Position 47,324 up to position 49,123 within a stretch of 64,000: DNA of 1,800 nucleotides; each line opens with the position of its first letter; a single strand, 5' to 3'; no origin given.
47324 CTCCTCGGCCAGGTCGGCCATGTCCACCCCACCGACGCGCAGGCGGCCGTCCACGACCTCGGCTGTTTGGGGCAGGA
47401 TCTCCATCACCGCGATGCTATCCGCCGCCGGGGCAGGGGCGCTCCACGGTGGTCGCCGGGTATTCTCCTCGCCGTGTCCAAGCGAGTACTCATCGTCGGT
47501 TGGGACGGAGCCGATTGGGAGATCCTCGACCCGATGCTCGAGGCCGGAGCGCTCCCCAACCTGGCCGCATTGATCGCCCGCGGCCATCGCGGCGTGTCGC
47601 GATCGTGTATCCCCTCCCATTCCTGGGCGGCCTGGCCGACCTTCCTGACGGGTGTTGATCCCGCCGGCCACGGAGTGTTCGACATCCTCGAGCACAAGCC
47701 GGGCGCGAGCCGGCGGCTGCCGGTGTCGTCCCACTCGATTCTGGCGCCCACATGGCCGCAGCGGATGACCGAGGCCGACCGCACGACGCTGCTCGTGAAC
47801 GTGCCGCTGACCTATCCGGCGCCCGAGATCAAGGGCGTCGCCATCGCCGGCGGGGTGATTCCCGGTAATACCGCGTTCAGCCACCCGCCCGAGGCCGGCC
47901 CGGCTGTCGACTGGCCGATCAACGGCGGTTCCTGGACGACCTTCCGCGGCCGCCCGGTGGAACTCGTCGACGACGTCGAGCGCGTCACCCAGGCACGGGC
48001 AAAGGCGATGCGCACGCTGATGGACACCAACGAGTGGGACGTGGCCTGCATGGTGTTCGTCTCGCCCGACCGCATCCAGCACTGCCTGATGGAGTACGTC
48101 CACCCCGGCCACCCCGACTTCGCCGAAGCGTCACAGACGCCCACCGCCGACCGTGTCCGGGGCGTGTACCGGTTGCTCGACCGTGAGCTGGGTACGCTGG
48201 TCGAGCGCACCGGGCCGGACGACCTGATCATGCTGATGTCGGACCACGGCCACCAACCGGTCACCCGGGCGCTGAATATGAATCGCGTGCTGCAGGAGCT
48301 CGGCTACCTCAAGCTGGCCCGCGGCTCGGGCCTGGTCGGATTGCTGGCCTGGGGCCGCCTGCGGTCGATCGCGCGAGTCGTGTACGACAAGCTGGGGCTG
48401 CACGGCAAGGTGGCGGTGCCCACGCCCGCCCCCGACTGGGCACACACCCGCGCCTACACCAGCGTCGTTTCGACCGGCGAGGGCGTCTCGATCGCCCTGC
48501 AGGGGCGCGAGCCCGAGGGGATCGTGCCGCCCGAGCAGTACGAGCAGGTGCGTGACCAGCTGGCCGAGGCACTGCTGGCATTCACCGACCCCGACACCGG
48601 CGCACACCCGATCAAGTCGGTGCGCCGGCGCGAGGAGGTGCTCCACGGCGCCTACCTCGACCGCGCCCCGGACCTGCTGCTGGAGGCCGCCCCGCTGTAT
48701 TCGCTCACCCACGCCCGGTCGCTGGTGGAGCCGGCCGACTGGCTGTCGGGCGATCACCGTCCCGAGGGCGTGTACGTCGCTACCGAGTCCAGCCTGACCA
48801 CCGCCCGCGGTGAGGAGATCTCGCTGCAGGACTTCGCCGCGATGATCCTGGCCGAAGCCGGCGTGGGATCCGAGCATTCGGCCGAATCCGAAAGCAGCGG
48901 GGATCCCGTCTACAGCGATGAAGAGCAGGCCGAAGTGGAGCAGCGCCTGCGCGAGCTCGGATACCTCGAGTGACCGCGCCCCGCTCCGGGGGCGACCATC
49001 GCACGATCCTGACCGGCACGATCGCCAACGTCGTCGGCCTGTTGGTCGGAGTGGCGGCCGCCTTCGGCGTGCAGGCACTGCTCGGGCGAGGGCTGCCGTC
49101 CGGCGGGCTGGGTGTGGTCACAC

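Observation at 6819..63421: Six copies of a conserved AT-rich 31-33 bp palindrome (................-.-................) at gene ends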

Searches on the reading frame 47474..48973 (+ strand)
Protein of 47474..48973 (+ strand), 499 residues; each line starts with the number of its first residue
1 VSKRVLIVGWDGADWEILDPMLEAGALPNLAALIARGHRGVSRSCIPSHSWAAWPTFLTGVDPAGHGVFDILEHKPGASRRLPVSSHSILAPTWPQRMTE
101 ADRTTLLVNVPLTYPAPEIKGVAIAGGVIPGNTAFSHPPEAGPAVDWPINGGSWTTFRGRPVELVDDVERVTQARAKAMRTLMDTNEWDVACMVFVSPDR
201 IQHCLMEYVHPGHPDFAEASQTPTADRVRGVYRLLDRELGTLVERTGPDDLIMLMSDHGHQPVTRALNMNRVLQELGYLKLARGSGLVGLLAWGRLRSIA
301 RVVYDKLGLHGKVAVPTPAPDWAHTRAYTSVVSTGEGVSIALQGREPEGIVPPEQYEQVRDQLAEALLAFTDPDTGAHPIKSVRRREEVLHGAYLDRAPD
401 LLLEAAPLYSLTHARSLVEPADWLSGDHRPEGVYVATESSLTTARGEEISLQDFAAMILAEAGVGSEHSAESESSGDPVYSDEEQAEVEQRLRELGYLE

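Call 40: search_protein_families(library=pfam, proteins=[window:47474-48973:+], max_evalue=0.001)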
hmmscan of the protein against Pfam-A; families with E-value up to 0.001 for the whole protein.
window:47474-48973:+ (499 aa): 1 family
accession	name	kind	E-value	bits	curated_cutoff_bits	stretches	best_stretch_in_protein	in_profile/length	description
PF01663.27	Phosphodiest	-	1.6e-32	113.9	23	1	5-428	1-339/342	Type I phosphodiesterase / nucleotide pyrophosphatase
